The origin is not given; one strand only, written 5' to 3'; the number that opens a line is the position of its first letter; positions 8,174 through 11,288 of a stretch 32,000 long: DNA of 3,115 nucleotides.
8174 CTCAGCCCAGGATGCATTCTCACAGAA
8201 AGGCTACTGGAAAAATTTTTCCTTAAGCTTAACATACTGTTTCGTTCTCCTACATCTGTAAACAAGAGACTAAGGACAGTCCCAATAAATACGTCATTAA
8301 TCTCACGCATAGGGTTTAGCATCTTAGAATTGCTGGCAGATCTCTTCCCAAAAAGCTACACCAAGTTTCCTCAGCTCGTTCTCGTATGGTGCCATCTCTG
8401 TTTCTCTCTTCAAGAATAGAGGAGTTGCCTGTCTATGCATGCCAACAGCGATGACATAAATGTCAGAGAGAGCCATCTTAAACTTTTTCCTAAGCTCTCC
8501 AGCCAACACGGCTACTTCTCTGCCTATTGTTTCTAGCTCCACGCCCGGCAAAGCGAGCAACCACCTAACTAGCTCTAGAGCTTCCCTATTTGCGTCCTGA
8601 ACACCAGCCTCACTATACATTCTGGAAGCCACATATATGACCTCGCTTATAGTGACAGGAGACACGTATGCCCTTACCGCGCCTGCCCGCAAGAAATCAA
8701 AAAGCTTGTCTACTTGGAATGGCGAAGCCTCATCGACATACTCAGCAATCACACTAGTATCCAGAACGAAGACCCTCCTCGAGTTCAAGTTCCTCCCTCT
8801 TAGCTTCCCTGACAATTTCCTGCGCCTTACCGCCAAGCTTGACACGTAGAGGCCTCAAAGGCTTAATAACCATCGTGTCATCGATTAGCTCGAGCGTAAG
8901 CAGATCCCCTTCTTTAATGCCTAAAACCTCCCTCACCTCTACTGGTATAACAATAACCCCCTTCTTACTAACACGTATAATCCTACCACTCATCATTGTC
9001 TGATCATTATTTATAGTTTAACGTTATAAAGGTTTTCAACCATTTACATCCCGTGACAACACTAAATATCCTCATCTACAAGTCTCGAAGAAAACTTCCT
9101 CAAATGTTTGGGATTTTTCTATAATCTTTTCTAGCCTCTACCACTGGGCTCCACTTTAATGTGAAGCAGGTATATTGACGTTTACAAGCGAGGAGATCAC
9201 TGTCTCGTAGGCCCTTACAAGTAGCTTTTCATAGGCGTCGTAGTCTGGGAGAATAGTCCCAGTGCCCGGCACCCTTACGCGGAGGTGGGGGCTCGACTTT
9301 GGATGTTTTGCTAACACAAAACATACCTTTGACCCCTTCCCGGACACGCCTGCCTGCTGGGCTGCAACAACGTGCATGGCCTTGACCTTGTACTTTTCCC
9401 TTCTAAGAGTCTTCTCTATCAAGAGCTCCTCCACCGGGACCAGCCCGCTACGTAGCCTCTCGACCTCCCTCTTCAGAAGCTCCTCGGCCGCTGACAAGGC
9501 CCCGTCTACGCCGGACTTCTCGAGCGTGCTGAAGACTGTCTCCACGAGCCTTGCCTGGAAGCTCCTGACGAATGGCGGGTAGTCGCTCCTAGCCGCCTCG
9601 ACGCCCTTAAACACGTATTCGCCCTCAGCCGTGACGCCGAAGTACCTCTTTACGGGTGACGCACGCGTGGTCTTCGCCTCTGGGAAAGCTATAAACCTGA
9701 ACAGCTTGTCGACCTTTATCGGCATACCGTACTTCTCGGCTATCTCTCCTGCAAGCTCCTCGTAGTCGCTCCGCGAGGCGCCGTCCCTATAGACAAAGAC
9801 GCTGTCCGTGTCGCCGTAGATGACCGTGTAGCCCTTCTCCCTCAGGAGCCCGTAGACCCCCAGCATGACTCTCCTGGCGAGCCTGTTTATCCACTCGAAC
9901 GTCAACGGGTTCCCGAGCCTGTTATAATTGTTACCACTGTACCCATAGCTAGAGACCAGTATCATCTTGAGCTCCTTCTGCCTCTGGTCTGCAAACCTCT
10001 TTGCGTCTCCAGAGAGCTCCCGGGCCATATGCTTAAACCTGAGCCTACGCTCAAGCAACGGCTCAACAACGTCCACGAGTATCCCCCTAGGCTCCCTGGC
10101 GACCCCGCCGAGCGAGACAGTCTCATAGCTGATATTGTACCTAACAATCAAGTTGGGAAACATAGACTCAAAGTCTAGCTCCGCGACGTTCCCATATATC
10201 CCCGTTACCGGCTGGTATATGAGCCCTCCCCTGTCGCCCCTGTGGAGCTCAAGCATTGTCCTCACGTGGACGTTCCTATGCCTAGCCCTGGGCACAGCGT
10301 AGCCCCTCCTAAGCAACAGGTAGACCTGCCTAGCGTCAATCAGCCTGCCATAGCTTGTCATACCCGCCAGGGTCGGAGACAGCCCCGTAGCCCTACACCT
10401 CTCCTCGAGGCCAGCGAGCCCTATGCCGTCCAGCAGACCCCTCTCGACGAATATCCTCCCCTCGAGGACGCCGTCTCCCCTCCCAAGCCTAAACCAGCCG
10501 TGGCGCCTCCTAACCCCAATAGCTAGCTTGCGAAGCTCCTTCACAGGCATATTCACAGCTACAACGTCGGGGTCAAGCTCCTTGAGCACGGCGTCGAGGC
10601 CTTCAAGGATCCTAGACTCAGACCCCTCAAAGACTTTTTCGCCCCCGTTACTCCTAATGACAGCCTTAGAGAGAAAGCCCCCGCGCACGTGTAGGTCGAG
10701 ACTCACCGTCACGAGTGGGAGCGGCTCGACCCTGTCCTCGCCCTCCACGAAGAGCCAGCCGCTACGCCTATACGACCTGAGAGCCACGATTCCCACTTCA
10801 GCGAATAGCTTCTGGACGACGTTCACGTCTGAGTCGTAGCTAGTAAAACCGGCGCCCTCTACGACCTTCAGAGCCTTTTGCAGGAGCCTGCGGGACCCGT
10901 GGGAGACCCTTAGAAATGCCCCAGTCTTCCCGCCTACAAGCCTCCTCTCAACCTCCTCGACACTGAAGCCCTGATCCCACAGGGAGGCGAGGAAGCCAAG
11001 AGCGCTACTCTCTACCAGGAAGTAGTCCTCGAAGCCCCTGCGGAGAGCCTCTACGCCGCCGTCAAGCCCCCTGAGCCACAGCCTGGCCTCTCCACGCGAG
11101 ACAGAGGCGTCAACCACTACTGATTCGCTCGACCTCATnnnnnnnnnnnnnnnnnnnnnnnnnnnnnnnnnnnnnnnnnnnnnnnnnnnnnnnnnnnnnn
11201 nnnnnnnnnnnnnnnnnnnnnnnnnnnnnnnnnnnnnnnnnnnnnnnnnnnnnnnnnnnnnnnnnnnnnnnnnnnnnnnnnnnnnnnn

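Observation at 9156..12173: GC-rich three-gene operon: degenerate RecA-fold protein, small coiled-coil protein and a short PolB with degenerate exonuclease motifs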

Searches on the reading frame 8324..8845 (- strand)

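Call 40: search_protein_families(library=pfam, proteins=[window:8324-8845:-], max_evalue=0.001)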
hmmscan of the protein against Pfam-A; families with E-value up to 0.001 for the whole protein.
window:8324-8845:- (173 aa): 2 families
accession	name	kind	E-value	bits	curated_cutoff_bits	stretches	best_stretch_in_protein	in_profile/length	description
PF01850.27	PIN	-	5.6e-12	46.8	23.6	1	27-141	2-106/120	PIN domain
PF13470.12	PIN_3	-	2.5e-05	25.5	27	1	26-96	2-74/115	PIN domain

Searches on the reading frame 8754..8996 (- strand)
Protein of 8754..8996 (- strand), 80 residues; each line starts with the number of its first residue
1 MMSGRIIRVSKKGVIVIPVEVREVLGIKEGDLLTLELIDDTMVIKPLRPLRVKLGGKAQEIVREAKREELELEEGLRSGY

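Call 40: search_protein_families(library=pfam, proteins=[window:8754-8996:-], max_evalue=0.001)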
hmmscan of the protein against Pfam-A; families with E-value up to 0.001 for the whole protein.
window:8754-8996:- (80 aa): 1 family
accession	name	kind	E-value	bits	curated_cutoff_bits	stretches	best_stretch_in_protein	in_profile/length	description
PF04014.23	MazE_antitoxin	-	8e-11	42.2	24.7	1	7-49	2-45/48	Antidote-toxin recognition MazE, bacterial antitoxin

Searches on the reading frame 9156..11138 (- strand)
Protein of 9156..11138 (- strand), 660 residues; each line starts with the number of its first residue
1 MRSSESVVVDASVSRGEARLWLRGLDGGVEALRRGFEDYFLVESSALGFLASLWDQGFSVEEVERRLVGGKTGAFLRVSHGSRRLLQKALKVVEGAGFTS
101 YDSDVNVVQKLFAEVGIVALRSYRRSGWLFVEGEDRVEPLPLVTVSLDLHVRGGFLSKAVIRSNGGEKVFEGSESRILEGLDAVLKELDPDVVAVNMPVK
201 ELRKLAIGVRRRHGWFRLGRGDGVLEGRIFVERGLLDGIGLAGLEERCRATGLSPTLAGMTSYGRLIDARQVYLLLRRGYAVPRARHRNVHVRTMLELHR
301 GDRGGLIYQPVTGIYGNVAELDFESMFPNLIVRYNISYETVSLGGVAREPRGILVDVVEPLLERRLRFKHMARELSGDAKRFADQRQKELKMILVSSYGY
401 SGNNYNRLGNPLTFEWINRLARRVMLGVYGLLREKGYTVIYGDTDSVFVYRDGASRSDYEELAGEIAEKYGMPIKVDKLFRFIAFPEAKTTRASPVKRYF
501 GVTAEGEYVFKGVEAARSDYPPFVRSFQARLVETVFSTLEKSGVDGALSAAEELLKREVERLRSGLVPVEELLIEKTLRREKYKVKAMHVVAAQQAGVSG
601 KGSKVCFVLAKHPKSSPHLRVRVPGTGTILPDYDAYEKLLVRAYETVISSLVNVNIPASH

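Call 3: search_protein_families(library=pfam, proteins=[window:9156-11138:-], max_evalue=1)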
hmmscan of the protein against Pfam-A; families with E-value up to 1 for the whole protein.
window:9156-11138:- (660 aa): 1 family
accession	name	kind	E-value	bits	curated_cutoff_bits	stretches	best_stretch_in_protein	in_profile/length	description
PF00136.26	DNA_pol_B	-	8.6e-30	104.3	23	2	349-592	115-385/453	DNA polymerase family B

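Call 4: search_protein_families(library=ncbifam, proteins=[window:9156-11138:-], max_evalue=1)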
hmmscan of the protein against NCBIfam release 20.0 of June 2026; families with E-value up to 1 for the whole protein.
window:9156-11138:- (660 aa): 9 families
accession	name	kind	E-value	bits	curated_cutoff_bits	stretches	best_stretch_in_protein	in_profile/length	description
NF004416.0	PRK05761.1-2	equivalog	1.3e-68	232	516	1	8-651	3-649/665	type B DNA-directed DNA polymerase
NF004418.0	PRK05761.1-4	subfamily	8.6e-48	163.1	692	1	261-651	282-693/717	type B DNA-directed DNA polymerase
NF004417.0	PRK05761.1-3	equivalog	1.1e-35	122.9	780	1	302-600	485-793/858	DNA-directed DNA polymerase I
NF004419.0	PRK05761.1-5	equivalog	3.4e-33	114.7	1285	1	300-597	550-859/932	DNA-directed DNA polymerase I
NF004415.0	PRK05761.1-1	equivalog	3.5e-26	91.3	1289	1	299-595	491-801/883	DNA-directed DNA polymerase I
NF004421.0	PRK05762.1-2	equivalog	1.3e-25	89.9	570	1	301-596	410-721/795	DNA polymerase II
TIGR00592.1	pol2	superfamily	2.9e-21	75.3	239.95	1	303-593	801-1108/1176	DNA polymerase (pol2)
NF004422.0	PRK05762.1-4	equivalog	3.5e-18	65.3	1103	1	299-538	400-665/789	DNA polymerase II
NF004420.0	PRK05762.1-1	equivalog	8.9e-18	64.3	1435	1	302-538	399-659/783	DNA polymerase II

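Call 8: find_related_loci(query=window:9156-11138:-, collection=genome_contigs, flank=6000)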
Query window:9156-11138:- (660 aa) in genome_contigs; peptide patterns used: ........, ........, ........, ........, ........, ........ (x = any residue, [..] = any of these).
237 stretches matched a pattern; 46 encode a relative of the query (tblastn E <= 1e-3); 46 distinct loci.
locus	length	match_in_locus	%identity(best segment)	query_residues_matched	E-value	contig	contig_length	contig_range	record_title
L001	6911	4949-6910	98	1-654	0e+0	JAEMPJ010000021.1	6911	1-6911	MAG: Thermogladius sp. isolate 2016_B02_sed_C_4 c_000000003047, whole genome shotgun sequence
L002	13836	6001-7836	48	5-627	5e-162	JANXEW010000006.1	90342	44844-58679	MAG: Thermofilaceae archaeon isolate SKYB99 NODE_6_length_90342_cov_17.003634, whole genome shotgun sequence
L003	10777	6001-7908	45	10-659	8e-144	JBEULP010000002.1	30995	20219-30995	MAG: Infirmifilum sp. isolate KC_020 contig2, whole genome shotgun sequence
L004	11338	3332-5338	37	2-649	7e-136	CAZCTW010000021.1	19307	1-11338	MAG TPA_asm: uncultured Thermofilaceae archaeon isolate SRP141552_co1_150 genome assembly, contig: NODE_1133_length_1930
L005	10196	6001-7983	34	5-654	9e-128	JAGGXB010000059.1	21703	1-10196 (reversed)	MAG: Thermoproteales archaeon isolate AUK141 PB_MBMC_095_c_000000000095, whole genome shotgun sequence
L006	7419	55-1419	43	202-651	3e-116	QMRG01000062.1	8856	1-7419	MAG: Thermoprotei archaeon isolate B69_G16 B69_Guay16_scaffold_06585, whole genome shotgun sequence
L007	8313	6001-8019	31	5-649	7e-88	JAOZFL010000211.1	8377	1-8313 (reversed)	MAG: Thermoproteota archaeon isolate Flange_M5_B4 1-CGB-Flange_contig_8568, whole genome shotgun sequence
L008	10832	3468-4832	39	167-604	4e-87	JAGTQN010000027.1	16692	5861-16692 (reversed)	MAG: Candidatus Bathyarchaeota archaeon isolate QZM_A2_bin_28 QZM_A2_bin_28_scaffold_1954_curated, whole genome shotgun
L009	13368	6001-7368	37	171-621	2e-86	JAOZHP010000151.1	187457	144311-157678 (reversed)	MAG: Candidatus Bathyarchaeota archaeon isolate QDN_4 k147_1183064, whole genome shotgun sequence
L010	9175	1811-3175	38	170-621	7e-84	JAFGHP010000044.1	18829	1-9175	MAG: Candidatus Bathyarchaeota archaeon isolate Zod_Metabat.1465 k87_4071253, whole genome shotgun sequence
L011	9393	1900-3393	41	137-625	6e-84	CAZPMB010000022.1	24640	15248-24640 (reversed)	MAG TPA_asm: uncultured Candidatus Bathyarchaeia archaeon isolate binchicken_co383_203 genome assembly, contig: NODE_456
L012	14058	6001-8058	32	8-648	6e-89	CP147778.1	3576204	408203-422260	MAG: Candidatus Freyarchaeota archaeon SRVP19_Freyarchaeia-1 chromosome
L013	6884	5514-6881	39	137-595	9e-82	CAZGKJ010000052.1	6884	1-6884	MAG TPA_asm: uncultured Candidatus Bathyarchaeia archaeon isolate binchicken_co80_41 genome assembly, contig: NODE_4472_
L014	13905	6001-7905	32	8-621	1e-81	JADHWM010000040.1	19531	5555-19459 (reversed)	MAG: Candidatus Bathyarchaeota archaeon isolate BS750m-G27 BS-750m-C4244, whole genome shotgun sequence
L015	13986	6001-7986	34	8-648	6e-81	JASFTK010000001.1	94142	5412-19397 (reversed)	MAG: Candidatus Bathyarchaeota archaeon isolate D1103U20metaG_Bin_439 D1103U20metaG_FD_scaffold_14_c1, whole genome shot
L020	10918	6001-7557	36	137-651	3e-79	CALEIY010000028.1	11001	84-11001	MAG TPA_asm: Candidatus Bathyarchaeota archaeon isolate SRR6823441_bin.104_CONCOCT_v1.1_MAG genome assembly, contig: ERZ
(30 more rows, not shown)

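Call 20: find_homologous_proteins(query=window:9156-11138:-, max_evalue=1e-10)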
Query window:9156-11138:- (660 aa): 69 proteins with E <= 1e-10 among 8000 candidates.
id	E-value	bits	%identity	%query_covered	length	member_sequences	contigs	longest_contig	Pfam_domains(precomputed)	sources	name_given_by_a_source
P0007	0.0e+0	1372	94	100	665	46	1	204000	PF00136.27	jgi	-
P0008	3.6e-255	866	63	98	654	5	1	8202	PF00136.27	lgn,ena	-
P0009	1.6e-253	861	63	98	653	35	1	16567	PF00136.27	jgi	jgi:DNA polymerase I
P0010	9.8e-240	815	59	98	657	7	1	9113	PF00136.27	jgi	-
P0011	1.3e-163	564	48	94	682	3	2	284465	PF00136.27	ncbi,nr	ncbi:MAG: hypothetical protein N3E41_00495 [Thermofilaceae archaeon]|nr:hypothetical protein [Thermo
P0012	8.3e-162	558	47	97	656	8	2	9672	PF00136.27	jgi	-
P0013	4.0e-160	552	47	98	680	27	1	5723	PF00136.27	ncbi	ncbi:MAG: DNA polymerase domain-containing protein [Thermofilaceae archaeon]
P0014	5.8e-148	512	44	98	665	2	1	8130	PF00136.27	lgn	-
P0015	4.4e-141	490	50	77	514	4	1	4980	PF00136.27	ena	-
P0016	1.8e-140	488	45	87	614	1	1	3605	PF00136.27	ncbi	ncbi:MAG: hypothetical protein DRJ55_04080, partial [Thermoprotei archaeon]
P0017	4.5e-139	483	45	99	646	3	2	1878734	PF00136.27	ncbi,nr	ncbi:DNA polymerase domain-containing protein [Infirmifilum sp. SLHALR2]|nr:MAG: hypothetical protei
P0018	1.0e-138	482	45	98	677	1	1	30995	PF00136.27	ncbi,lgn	ncbi:MAG: DNA polymerase domain-containing protein [Infirmifilum sp.]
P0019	2.4e-131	457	43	97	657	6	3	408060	PF00136.27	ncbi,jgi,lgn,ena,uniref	ncbi:MAG: DNA polymerase domain-containing protein [Infirmifilum sp.]|uniref:DNA polymerase domain-c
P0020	4.7e-127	443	37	98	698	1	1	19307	PF00136.27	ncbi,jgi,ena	-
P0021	1.1e-123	432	41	92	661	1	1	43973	PF00136.27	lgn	-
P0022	3.6e-123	430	39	92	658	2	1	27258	PF00136.27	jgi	-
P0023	6.1e-123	430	35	94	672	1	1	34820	PF00136.27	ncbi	-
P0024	2.4e-121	424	39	92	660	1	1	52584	PF00136.27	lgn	-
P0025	9.0e-113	396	43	68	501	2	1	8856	PF00136.27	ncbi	ncbi:MAG: hypothetical protein DRJ38_06395, partial [Thermoprotei archaeon]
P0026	1.2e-111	392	35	97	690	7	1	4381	PF00136.27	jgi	-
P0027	1.8e-111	392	34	97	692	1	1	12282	PF00136.27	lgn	-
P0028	1.4e-88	316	35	98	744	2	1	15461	PF00136.27,PF03104.26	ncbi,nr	ncbi:MAG: hypothetical protein JTT11_04505 [Candidatus Brockarchaeota archaeon]|nr:hypothetical prot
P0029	2.7e-86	309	37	70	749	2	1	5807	PF00136.27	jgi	jgi:DNA polymerase elongation subunit (family B)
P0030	1.5e-85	306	32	98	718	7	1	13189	PF00136.27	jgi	-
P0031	1.0e-83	300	31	98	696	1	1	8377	PF00136.27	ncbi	-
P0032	1.2e-83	300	34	84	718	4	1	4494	PF00136.27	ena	-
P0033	2.2e-83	299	39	66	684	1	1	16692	PF00136.27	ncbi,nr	ncbi:hypothetical protein KEJ19_03620, partial [Candidatus Bathyarchaeota archaeon]|nr:hypothetical 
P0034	9.0e-80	287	37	79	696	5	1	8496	PF00136.27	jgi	-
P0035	8.1e-78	281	35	90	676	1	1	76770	PF00136.27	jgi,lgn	jgi:DNA polymerase elongation subunit (family B)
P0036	1.1e-76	277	33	87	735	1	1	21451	PF00136.27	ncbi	-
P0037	2.1e-76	276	34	78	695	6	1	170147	PF00136.27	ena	-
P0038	1.0e-75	274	33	98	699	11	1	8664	PF00136.27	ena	-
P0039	6.3e-75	271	34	74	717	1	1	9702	PF00136.27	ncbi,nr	ncbi:MAG: DNA-directed polymerase [Thermoproteota archaeon]|nr:DNA-directed polymerase [Thermoproteo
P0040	2.5e-74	269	34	74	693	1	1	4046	PF00136.27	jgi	jgi:DNA polymerase elongation subunit (family B)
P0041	5.5e-73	265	33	98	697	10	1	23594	PF00136.27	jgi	-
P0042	2.6e-71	259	35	74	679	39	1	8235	PF00136.27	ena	-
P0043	1.5e-69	253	34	73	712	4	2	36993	PF00136.27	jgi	-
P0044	9.8e-68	247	35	74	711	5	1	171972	PF00136.27,PF03104.26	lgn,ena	-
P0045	3.6e-67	245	36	63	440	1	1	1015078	PF00136.27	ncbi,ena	-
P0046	2.7e-51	193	29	87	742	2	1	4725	PF00136.27,PF03104.26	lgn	-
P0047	6.9e-40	155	27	98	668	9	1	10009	PF00136.27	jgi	-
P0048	3.2e-38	150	34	54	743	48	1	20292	PF00136.27,PF03104.26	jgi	jgi:DNA polymerase I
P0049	3.7e-36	143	29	79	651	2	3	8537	PF00136.27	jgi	jgi:DNA polymerase I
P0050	7.0e-34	135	27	64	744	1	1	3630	PF00136.27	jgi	jgi:DNA polymerase-2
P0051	9.8e-33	132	26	97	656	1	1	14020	PF00136.27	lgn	-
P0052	5.3e-30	123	26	72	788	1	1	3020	PF00136.27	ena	-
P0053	2.2e-26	111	26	55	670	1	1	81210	PF03104.26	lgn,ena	-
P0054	1.3e-25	108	29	47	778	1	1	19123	PF00136.27,PF13482.13,PF10108.16,PF03104.26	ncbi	-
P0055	7.3e-24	102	30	46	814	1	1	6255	PF00136.27,PF03104.26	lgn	-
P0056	9.7e-23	99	31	45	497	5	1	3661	PF00136.27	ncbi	-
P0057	8.3e-21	92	28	51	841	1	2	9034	PF00136.27,PF13482.13,PF10108.16,PF03104.26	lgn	-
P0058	1.2e-20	92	26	49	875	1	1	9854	PF00136.27,PF13482.13,PF03104.26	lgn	-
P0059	1.7e-18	85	28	46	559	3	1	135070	PF00136.27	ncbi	-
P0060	9.3e-17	79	29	50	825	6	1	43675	PF00136.27,PF03104.26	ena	-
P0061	1.4e-16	78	27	55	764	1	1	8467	PF00136.27,PF13482.13,PF03104.26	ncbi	-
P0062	2.9e-16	77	27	44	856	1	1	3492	PF00136.27,PF13482.13,PF10108.16,PF03104.26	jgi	-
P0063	9.1e-16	76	25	38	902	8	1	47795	PF00136.27,PF13482.13,PF03104.26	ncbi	ncbi:MAG: DNA-directed DNA polymerase I [Fervidicoccaceae archaeon]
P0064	1.1e-15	75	25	61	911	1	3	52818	PF00136.27,PF13482.13,PF10108.16,PF03104.26,PF20286.4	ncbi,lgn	ncbi:MAG: family B DNA polymerase [Candidatus Aenigmatarchaeota archaeon]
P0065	1.8e-15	75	26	44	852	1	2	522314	PF00136.27,PF13482.13,PF10108.16,PF03104.26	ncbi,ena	-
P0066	2.0e-14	71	28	45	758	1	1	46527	PF00136.27,PF03104.26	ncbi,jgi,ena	-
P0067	1.3e-13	68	26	58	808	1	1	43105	PF21474.4,PF00136.27,PF03104.26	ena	-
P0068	9.2e-13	66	26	60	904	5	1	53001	PF00136.27,PF13482.13,PF10108.16,PF03104.26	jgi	jgi:DNA polymerase I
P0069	1.0e-12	65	27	62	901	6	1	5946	PF00136.27,PF13482.13,PF10108.16,PF03104.26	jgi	jgi:DNA polymerase I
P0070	1.3e-11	62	27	42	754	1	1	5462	PF00136.27,PF03104.26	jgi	-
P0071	2.5e-11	61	25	49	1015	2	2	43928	PF00136.27,PF03104.26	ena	-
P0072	3.1e-11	61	29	34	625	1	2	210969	PF00136.27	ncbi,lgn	ncbi:MAG: DNA polymerase domain-containing protein [Nitrososphaeria archaeon]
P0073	4.1e-11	60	26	52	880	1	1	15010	PF00136.27,PF03104.26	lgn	-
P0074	4.9e-11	60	26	61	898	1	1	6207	PF00136.27,PF10108.16,PF03104.26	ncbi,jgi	ncbi:MAG: DNA-directed DNA polymerase [Candidatus Aenigmatarchaeota archaeon]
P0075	5.5e-11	60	26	61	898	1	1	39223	PF00136.27,PF10108.16,PF03104.26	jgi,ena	-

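Call 21: search_solved_structures(query=window:9156-11138:-, max_evalue=0.001)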
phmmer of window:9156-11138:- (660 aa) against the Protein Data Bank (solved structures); distinct sequences matched with E-value up to 0.001: 68 (the best 60 are shown).
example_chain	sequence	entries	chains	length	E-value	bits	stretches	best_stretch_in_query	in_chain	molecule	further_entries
5mdn_A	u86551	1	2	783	3e-32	115.1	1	300-614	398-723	DNA polymerase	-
1s5j_A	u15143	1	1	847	1e-23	86.9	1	287-595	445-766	DNA polymerase I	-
2jgu_A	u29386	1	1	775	2.8e-22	82.1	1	274-604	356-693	DNA POLYMERASE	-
6wya_A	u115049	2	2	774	2.8e-22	82.1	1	266-600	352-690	DNA polymerase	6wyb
3a2f_A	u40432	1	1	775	3.8e-22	81.7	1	274-604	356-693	DNA polymerase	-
1qht_A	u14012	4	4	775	8.2e-21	77.3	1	267-600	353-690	PROTEIN (DNA POLYMERASE) | DNA polymerase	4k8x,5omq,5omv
4ahc_A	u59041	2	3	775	1e-20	77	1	274-604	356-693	DNA POLYMERASE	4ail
8s84_A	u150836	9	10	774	1.4e-20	76.5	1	273-600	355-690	DNA polymerase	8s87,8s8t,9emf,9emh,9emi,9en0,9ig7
1wn7_A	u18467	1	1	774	1.6e-20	76.3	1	273-600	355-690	Family B DNA Polymerase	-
6is7_A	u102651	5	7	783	1.6e-20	76.3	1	273-600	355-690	DNA polymerase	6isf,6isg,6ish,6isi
4k8z_A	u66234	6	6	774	2.5e-20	75.6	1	273-600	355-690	DNA polymerase | DNA polymerase,DNA polymerase,DNA polymerase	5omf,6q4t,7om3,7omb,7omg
1wns_A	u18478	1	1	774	2.5e-20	75.6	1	273-600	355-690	DNA POLYMERASE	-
4fm2_A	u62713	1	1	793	2.8e-20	75.5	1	262-604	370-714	DNA polymerase 1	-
4flt_A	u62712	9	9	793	5.2e-20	74.6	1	274-604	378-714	DNA polymerase 1 | Pyrococcus abyssi B family DNA polymerase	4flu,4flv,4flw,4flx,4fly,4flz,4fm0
7rsu_A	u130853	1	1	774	5.4e-20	74.6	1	273-600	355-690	DNA polymerase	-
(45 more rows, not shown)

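Call 63: search_protein_families(library=pfam, proteins=[L020:3569-4525:+, L013:3089-4045:+, L004:91-759:+, L012:4787-5725:+], max_evalue=1)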
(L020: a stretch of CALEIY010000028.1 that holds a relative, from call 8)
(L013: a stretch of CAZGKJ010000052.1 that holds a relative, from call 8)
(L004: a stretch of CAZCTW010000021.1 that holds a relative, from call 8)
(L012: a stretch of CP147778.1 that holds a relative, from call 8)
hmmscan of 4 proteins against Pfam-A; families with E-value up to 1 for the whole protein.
L020:3569-4525:+ (318 aa): 10 families
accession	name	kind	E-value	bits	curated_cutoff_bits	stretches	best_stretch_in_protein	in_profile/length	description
PF08423.17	Rad51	-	8.3e-89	297.5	22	1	74-313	1-244/244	Rad51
PF00154.27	RecA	-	7.8e-14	52.2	27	1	78-285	30-225/262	recA bacterial DNA recombination protein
PF06745.19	ATPase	-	2.8e-11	43.7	26.6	1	82-311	2-225/231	KaiC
PF14520.12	HHH_5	-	1.6e-07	32.1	27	1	9-53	7-51/57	Helix-hairpin-helix domain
PF13481.12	AAA_25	-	7.8e-07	29.4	27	1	88-248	22-190/195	AAA domain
PF03796.21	DnaB_C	-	0.0022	17.9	27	1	190-249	125-179/255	DnaB-like helicase C terminal domain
PF00005.33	ABC_tran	-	0.03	15.3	25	1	95-235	7-120/137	ABC transporter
PF05625.17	PAXNEB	-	0.097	12.1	28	0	82-102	20-40/366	PAXNEB protein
PF13401.12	AAA_22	-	0.1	13.3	27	1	98-201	4-91/130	AAA domain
PF12826.13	HHH_2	-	0.19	12.4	27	1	14-53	12-51/64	Helix-hairpin-helix motif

L013:3089-4045:+ (318 aa): 8 families
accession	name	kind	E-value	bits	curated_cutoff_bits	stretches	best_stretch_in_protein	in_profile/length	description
PF08423.17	Rad51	-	3.4e-89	298.7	22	1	74-313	1-244/244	Rad51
PF00154.27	RecA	-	1.2e-14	54.8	27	1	75-285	27-225/262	recA bacterial DNA recombination protein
PF06745.19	ATPase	-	1.4e-10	41.4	26.6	2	82-118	2-38/231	KaiC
PF13481.12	AAA_25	-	1.2e-06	28.7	27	1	88-248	22-190/195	AAA domain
PF14520.12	HHH_5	-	2.2e-06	28.5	27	1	9-53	7-51/57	Helix-hairpin-helix domain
PF03796.21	DnaB_C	-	0.0062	16.4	27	1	188-249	123-179/255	DnaB-like helicase C terminal domain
PF05625.17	PAXNEB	-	0.016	14.7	28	1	81-102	19-40/366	PAXNEB protein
PF00005.33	ABC_tran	-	0.025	15.6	25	1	95-236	7-121/137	ABC transporter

L004:91-759:+ (222 aa): 11 families
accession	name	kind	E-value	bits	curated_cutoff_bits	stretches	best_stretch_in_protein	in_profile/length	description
PF08423.17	Rad51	-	1.7e-90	303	22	1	2-222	20-244/244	Rad51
PF00154.27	RecA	-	6e-07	29.6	27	1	2-198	46-229/262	recA bacterial DNA recombination protein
PF13481.12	AAA_25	-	1e-05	25.7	27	1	9-118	34-158/195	AAA domain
PF06745.19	ATPase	-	4.4e-05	23.4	26.6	1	3-128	14-141/231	KaiC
PF13401.12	AAA_22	-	0.0016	19.2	27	1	7-110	4-91/130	AAA domain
PF24410.1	wHTH-HSP90_Na-assoc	-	0.021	15.6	23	1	41-75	14-48/55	wHTH-Hsp90_Na associated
PF00005.33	ABC_tran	-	0.023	15.8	25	1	6-103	9-96/137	ABC transporter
PF12844.13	HTH_19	-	0.026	14.9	30.2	0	50-74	36-59/64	Helix-turn-helix domain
PF10412.15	TrwB_AAD_bind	-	0.033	13.5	20.5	1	11-55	18-56/387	Type IV secretion-system coupling protein DNA-binding domain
PF13238.12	AAA_18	-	0.1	13.5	29.4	1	14-121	4-89/128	AAA domain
PF13479.12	AAA_24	-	0.11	12.7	27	1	13-114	7-75/195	AAA domain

L012:4787-5725:+ (312 aa): 1 family
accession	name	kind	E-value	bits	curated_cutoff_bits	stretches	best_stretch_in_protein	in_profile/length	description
PF08423.17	Rad51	-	8.2e-14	51.9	22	1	68-305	7-243/244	Rad51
